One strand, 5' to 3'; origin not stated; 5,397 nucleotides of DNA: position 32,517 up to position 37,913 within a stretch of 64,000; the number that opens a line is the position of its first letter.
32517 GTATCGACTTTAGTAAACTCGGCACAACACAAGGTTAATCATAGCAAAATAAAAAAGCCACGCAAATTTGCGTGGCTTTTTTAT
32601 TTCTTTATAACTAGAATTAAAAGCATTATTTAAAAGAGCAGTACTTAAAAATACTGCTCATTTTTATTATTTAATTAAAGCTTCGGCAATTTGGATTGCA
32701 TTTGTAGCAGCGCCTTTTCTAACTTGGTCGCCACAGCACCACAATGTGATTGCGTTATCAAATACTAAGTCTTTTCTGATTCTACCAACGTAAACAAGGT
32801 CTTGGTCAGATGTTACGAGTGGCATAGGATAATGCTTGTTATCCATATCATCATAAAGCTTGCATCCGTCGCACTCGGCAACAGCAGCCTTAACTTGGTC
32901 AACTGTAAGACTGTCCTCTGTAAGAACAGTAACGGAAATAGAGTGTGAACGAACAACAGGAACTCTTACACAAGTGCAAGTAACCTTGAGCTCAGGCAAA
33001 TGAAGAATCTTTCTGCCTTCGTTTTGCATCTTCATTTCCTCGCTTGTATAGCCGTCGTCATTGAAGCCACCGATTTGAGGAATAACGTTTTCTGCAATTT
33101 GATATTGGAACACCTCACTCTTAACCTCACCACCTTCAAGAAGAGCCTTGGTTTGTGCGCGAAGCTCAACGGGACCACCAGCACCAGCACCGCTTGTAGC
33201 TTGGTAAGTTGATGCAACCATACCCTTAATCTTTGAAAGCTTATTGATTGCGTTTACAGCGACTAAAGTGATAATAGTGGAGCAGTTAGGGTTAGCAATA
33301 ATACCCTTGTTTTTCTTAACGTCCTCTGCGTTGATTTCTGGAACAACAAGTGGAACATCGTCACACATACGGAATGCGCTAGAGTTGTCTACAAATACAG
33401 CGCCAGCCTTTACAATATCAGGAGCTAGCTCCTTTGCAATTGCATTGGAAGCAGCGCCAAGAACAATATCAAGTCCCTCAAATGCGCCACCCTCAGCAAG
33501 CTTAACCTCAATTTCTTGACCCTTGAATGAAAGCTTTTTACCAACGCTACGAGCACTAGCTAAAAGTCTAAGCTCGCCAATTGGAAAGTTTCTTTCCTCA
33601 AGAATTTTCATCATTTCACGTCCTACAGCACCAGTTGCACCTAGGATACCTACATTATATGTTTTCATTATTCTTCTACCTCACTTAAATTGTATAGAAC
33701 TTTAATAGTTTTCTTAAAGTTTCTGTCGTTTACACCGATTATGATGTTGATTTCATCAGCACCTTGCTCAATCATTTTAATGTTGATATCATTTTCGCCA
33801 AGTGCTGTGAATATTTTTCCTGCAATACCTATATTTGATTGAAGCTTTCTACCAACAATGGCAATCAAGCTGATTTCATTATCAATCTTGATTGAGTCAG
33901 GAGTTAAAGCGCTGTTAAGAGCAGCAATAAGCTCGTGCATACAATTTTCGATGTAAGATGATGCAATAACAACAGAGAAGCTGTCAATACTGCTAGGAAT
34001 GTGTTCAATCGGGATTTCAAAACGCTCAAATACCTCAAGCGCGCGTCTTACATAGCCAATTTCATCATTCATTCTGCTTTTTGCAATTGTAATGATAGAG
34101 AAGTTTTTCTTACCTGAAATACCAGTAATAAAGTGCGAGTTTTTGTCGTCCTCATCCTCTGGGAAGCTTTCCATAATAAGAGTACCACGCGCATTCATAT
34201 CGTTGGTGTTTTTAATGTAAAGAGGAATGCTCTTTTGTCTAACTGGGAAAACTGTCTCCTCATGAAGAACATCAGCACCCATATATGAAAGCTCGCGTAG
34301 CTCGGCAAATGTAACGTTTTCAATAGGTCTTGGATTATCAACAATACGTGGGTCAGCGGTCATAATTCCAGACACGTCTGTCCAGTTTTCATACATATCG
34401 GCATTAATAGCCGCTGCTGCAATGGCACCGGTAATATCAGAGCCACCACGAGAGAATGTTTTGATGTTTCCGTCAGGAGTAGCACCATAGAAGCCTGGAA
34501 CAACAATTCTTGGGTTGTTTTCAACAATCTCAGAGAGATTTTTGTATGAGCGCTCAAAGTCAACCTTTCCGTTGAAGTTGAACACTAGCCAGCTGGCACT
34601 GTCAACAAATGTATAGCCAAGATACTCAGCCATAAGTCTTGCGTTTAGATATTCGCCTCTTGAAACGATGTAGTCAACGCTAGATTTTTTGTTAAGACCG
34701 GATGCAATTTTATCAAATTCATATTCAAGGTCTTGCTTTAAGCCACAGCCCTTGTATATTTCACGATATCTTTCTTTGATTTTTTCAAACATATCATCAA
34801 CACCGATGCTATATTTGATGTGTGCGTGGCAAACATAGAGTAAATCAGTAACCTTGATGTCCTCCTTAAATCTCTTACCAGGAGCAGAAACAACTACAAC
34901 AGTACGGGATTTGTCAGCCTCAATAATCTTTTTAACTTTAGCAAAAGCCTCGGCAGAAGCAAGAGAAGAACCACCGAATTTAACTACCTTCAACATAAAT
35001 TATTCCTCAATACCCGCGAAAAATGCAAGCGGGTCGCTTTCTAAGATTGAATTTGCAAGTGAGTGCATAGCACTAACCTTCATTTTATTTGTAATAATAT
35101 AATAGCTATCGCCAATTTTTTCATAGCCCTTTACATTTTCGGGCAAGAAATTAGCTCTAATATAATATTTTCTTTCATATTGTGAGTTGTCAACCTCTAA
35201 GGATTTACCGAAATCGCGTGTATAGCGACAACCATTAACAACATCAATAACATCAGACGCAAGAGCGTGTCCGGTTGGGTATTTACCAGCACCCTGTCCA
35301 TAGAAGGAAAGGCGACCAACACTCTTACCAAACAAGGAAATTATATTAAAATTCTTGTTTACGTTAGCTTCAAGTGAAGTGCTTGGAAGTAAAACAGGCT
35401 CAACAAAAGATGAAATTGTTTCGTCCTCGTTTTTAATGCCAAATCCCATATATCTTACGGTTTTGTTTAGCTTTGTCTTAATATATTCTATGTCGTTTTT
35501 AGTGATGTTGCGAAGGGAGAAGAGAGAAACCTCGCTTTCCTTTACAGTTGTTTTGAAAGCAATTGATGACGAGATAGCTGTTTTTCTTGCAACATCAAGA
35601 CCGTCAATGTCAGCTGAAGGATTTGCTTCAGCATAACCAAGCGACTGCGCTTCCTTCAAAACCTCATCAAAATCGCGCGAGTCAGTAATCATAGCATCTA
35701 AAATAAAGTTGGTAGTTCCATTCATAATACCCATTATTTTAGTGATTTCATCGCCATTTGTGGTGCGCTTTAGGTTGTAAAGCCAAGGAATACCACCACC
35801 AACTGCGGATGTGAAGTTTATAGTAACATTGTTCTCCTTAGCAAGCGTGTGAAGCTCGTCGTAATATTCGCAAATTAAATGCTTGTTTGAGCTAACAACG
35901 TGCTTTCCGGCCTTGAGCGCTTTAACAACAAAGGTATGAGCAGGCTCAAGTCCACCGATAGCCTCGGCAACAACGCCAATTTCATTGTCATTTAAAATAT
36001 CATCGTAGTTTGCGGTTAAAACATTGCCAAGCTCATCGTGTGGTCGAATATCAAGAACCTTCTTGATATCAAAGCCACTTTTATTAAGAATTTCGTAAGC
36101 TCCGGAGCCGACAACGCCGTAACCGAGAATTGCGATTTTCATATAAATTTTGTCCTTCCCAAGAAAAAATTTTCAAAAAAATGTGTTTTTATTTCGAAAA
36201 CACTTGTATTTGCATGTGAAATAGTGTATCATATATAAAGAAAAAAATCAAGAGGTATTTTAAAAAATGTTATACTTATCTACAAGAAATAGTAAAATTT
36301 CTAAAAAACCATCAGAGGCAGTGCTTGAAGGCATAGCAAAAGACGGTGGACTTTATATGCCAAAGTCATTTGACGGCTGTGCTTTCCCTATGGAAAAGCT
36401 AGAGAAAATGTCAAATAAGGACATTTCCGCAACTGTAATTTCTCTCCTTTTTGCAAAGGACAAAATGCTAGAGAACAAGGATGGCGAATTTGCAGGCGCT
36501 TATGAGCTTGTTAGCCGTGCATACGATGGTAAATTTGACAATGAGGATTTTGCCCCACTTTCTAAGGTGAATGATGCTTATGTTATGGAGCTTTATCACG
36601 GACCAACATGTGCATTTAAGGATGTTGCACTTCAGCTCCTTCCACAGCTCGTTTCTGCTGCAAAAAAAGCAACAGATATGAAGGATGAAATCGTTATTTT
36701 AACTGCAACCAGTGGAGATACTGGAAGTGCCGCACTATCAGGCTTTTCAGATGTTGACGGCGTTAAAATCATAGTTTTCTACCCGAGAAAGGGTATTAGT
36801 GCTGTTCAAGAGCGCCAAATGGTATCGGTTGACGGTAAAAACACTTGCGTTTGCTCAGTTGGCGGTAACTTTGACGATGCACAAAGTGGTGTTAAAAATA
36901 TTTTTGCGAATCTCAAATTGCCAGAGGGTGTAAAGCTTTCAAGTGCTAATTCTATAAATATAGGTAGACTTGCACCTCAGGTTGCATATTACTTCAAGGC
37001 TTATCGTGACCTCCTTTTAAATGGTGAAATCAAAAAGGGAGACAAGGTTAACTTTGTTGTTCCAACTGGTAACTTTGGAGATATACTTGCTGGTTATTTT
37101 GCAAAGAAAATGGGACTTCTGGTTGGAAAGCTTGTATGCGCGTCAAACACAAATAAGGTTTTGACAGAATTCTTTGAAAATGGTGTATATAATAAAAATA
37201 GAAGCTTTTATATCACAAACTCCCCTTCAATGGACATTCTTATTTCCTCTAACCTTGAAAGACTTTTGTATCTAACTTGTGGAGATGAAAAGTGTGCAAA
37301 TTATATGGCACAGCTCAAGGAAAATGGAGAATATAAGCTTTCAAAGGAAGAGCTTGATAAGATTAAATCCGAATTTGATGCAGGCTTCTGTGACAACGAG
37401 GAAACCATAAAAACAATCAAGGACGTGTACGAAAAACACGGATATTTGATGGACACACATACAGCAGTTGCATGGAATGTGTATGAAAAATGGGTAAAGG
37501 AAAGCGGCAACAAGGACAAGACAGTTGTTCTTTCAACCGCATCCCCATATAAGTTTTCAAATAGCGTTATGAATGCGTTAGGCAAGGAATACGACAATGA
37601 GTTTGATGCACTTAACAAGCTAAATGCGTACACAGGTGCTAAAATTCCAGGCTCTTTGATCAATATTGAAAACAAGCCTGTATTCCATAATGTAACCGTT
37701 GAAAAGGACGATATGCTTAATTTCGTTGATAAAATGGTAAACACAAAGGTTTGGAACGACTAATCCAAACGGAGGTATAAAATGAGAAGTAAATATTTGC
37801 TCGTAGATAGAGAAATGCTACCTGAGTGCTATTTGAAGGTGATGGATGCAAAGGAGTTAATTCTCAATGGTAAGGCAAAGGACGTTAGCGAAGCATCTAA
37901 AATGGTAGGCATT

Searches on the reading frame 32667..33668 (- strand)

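Call 4: search_protein_families(library=pfam, proteins=[window:32667-33668:-], max_evalue=0.01)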
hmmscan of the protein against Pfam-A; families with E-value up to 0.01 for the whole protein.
window:32667-33668:- (333 aa): 4 families
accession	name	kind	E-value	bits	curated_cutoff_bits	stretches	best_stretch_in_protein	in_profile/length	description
PF02774.23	Semialdhyde_dhC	-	1.3e-46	159.5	26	1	143-318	7-184/184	Semialdehyde dehydrogenase, dimerisation domain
PF01118.30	Semialdhyde_dh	-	1e-33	116.8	26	1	5-119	1-120/121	Semialdehyde dehydrogenase, NAD binding domain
PF02800.25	Gp_dh_C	-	0.0014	18.7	24.4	1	224-266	65-109/158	Glyceraldehyde 3-phosphate dehydrogenase, C-terminal domain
PF03447.22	NAD_binding_3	-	0.0052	17.9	24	0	13-93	3-86/116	Homoserine dehydrogenase, NAD binding domain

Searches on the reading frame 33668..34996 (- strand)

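Call 4: search_protein_families(library=pfam, proteins=[window:33668-34996:-], max_evalue=0.01)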
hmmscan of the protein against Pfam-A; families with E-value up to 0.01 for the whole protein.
window:33668-34996:- (442 aa): 4 families
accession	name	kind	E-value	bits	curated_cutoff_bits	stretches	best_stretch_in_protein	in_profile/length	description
PF00696.33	AA_kinase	-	7.5e-42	144.1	24.9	1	1-263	1-234/234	Amino acid kinase family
PF22468.2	ACT_9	-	9.4e-21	73.8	27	1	378-436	1-59/61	ACT domain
PF13840.12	ACT_7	-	1.5e-07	31.6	27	1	372-435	3-64/65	ACT domain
PF01842.31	ACT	-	2.7e-06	27.5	27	1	390-435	12-62/66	ACT domain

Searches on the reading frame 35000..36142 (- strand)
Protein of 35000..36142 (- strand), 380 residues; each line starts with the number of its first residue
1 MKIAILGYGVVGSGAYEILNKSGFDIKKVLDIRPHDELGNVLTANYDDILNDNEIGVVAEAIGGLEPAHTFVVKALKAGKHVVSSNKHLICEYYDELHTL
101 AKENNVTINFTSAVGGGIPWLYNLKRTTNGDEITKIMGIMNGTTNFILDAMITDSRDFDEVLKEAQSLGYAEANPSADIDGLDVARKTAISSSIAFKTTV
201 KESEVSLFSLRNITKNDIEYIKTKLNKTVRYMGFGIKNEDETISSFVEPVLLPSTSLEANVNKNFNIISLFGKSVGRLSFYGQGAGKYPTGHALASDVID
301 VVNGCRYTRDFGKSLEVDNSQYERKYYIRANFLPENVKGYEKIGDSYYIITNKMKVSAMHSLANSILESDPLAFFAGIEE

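Call 4: search_protein_families(library=pfam, proteins=[window:35000-36142:-], max_evalue=0.01)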
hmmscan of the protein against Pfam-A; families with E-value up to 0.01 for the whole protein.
window:35000-36142:- (380 aa): 2 families
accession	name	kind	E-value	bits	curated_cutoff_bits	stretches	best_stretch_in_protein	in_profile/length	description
PF00742.24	Homoserine_dh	-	2.2e-51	174.6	22.9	1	119-299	1-173/173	Homoserine dehydrogenase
PF03447.22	NAD_binding_3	-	1.9e-12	48.3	24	1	7-110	1-115/116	Homoserine dehydrogenase, NAD binding domain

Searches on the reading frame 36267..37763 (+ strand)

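Call 4: search_protein_families(library=pfam, proteins=[window:36267-37763:+], max_evalue=0.01)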
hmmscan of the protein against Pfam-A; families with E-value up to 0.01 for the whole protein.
window:36267-37763:+ (498 aa): 3 families
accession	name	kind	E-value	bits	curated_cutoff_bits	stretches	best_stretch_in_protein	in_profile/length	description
PF00291.31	PALP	-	1.1e-13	51.6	35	1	101-422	22-291/295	Pyridoxal-phosphate dependent enzyme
PF14821.11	Thr_synth_N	-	5.2e-12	46.2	25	1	3-67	2-66/79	Threonine synthase N terminus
PF24857.1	THR4_C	-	1.4e-10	41.6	27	1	399-447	1-50/85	Threonine synthase, C-terminal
